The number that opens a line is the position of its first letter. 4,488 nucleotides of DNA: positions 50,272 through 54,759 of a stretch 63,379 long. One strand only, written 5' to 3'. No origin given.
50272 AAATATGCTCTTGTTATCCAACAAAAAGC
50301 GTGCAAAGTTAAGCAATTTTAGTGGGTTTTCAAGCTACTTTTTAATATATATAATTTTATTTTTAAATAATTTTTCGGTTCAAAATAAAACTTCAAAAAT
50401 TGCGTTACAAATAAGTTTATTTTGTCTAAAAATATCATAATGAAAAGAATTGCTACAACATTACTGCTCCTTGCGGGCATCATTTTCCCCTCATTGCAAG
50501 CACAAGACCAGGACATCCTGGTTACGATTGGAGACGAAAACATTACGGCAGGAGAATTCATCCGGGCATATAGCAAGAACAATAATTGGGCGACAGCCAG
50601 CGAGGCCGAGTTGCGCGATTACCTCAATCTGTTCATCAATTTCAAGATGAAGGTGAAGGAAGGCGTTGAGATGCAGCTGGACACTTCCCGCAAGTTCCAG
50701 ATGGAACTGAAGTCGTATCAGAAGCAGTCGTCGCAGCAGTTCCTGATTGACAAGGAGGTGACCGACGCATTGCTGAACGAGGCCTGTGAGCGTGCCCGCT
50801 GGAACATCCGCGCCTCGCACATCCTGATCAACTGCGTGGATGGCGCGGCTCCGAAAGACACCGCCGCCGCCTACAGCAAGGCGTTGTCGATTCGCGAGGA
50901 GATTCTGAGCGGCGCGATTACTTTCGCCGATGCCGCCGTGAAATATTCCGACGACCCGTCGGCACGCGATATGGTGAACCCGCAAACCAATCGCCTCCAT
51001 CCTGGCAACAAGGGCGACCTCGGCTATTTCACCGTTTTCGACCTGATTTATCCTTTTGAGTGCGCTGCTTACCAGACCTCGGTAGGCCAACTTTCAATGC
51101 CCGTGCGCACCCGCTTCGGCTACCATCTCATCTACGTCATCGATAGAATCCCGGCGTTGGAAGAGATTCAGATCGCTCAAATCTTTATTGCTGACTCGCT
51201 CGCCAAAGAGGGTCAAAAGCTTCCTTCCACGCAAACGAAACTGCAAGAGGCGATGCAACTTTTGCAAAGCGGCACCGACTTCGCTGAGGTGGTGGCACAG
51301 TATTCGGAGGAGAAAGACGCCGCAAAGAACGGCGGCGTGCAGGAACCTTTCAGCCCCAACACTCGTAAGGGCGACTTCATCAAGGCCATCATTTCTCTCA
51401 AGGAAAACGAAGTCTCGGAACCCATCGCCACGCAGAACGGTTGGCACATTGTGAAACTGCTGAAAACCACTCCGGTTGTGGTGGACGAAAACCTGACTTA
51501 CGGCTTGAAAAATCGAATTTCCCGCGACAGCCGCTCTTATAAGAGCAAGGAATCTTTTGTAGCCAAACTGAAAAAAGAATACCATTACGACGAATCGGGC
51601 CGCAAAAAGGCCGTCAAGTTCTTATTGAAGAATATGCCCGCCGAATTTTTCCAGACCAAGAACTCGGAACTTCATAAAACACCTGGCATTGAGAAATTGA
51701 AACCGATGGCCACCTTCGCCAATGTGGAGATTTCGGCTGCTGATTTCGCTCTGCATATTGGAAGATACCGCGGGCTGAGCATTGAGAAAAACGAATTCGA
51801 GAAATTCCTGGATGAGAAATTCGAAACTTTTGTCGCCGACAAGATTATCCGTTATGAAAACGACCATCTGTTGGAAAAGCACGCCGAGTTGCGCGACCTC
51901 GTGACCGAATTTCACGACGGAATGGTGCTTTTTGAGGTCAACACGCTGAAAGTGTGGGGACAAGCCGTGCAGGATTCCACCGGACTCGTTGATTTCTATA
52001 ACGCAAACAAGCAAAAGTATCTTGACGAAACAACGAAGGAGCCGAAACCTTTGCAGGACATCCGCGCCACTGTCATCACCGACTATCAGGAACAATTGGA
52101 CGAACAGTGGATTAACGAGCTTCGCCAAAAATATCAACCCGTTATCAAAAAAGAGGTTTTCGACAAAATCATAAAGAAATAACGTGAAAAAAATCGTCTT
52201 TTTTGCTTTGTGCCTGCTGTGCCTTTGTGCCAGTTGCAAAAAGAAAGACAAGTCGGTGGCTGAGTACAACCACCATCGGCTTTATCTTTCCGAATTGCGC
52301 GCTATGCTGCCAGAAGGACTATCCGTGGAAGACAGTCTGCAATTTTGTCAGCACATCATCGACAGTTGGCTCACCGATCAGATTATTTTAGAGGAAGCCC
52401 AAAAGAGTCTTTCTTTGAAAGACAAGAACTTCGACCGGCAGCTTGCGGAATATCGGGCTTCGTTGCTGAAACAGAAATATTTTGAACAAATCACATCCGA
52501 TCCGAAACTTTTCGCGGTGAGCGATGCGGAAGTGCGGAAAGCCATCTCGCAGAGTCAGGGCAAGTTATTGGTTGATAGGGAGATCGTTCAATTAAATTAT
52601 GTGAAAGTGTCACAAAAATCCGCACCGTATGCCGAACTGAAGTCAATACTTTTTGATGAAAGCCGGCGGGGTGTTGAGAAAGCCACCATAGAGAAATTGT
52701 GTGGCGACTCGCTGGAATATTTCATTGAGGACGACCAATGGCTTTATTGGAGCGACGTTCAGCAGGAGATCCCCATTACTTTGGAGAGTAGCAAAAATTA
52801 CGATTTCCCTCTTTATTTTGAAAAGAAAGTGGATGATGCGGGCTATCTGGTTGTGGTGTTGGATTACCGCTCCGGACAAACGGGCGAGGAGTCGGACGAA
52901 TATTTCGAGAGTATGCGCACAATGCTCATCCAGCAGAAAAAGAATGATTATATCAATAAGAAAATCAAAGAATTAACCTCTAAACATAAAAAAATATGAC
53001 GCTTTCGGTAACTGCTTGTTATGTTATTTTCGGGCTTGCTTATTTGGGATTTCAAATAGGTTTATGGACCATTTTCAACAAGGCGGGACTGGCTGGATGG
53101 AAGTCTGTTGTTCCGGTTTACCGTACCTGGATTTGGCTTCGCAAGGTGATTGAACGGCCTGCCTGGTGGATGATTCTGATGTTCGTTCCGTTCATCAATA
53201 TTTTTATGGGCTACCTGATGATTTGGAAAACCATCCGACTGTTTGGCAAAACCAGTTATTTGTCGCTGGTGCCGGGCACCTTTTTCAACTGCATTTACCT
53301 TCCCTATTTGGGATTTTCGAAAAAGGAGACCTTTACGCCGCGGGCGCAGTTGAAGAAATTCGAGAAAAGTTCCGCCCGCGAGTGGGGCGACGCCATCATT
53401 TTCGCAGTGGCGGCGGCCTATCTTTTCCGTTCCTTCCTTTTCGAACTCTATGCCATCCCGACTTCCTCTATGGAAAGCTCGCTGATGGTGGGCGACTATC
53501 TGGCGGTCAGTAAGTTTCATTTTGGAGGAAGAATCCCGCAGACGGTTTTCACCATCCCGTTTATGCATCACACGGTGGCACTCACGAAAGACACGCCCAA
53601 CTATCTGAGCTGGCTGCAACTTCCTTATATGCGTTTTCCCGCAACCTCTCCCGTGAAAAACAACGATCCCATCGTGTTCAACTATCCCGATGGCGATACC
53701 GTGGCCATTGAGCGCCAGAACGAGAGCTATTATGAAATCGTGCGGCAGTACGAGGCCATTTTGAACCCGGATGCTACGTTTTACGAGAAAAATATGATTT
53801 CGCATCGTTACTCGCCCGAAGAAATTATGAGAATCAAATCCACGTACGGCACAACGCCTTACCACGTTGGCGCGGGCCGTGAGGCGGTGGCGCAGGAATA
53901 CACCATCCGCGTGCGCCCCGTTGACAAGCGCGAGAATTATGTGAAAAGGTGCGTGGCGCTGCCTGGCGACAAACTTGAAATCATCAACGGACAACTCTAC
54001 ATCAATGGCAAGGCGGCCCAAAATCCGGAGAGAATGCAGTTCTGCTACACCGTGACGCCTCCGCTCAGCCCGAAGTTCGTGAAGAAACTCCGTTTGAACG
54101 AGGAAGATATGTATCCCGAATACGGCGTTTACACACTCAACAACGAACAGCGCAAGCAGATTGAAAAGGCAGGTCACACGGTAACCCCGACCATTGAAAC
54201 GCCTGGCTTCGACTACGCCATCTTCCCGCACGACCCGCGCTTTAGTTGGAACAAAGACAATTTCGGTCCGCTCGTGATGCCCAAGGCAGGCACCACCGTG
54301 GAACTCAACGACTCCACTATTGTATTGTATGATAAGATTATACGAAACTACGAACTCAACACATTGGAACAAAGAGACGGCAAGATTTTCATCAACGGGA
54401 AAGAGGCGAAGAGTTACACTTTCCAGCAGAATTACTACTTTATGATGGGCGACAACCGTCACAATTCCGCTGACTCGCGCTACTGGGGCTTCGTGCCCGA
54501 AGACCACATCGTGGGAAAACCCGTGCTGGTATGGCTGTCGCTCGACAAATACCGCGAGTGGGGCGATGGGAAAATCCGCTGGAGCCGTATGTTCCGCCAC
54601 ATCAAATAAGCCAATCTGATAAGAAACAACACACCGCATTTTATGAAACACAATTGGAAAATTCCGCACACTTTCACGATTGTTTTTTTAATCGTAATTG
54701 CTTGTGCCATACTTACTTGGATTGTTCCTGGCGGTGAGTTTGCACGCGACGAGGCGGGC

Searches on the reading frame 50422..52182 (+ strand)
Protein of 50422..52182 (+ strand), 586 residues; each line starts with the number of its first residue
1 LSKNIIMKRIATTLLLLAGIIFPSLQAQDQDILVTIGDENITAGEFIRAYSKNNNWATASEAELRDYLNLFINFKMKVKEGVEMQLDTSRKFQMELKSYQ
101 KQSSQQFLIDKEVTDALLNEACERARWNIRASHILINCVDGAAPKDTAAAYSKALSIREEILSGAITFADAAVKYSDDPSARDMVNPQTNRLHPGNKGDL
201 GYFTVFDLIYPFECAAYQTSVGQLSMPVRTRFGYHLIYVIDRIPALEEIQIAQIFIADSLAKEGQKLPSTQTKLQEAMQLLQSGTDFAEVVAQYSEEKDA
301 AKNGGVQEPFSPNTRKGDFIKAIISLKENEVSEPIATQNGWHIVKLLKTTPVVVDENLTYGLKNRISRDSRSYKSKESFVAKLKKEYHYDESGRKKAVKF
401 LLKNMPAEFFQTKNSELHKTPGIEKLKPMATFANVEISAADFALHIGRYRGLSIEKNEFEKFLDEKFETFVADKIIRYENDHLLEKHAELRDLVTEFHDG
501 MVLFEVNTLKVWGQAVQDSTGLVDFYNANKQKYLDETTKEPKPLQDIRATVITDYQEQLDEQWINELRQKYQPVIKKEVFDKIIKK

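Call 47: search_protein_families(library=pfam, proteins=[window:50422-52182:+])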
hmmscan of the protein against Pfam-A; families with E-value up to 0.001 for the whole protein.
window:50422-52182:+ (586 aa): 3 families
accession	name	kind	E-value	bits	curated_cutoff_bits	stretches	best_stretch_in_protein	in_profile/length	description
PF00639.27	Rotamase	-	1.6e-36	125.6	21.7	2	133-241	1-97/97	PPIC-type PPIASE domain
PF13616.12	Rotamase_3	-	1.3e-33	116.4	22.5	2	248-348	15-114/116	PPIC-type PPIASE domain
PF13145.12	Rotamase_2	-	2.8e-16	60.9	27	1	268-351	30-110/121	PPIC-type PPIASE domain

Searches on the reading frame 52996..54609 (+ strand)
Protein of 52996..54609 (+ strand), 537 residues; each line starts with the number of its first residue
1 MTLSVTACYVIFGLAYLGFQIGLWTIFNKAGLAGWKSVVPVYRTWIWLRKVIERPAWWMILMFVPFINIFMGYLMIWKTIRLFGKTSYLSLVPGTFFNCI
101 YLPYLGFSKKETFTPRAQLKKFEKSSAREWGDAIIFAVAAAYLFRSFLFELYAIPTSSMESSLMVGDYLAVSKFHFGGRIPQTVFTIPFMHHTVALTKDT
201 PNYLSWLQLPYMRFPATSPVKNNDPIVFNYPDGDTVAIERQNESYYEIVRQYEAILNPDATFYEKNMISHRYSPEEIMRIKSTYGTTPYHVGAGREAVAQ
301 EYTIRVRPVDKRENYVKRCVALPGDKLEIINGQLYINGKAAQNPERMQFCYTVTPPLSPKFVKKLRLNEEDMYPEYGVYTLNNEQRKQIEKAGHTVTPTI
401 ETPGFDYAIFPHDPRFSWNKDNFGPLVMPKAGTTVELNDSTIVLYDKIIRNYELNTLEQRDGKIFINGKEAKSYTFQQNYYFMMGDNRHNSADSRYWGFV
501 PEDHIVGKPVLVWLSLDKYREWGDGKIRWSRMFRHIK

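Call 47: search_protein_families(library=pfam, proteins=[window:52996-54609:+])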
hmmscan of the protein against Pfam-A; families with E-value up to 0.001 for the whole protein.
window:52996-54609:+ (537 aa): 2 families
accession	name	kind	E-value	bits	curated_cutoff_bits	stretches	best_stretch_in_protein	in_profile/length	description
PF10502.14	Peptidase_S26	-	6.6e-40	137.3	22.9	2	128-346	2-104/168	Signal peptidase, peptidase S26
PF18936.5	DUF5684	-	3.3e-20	72.9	27.4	1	35-113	1-78/81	Family of unknown function (DUF5684)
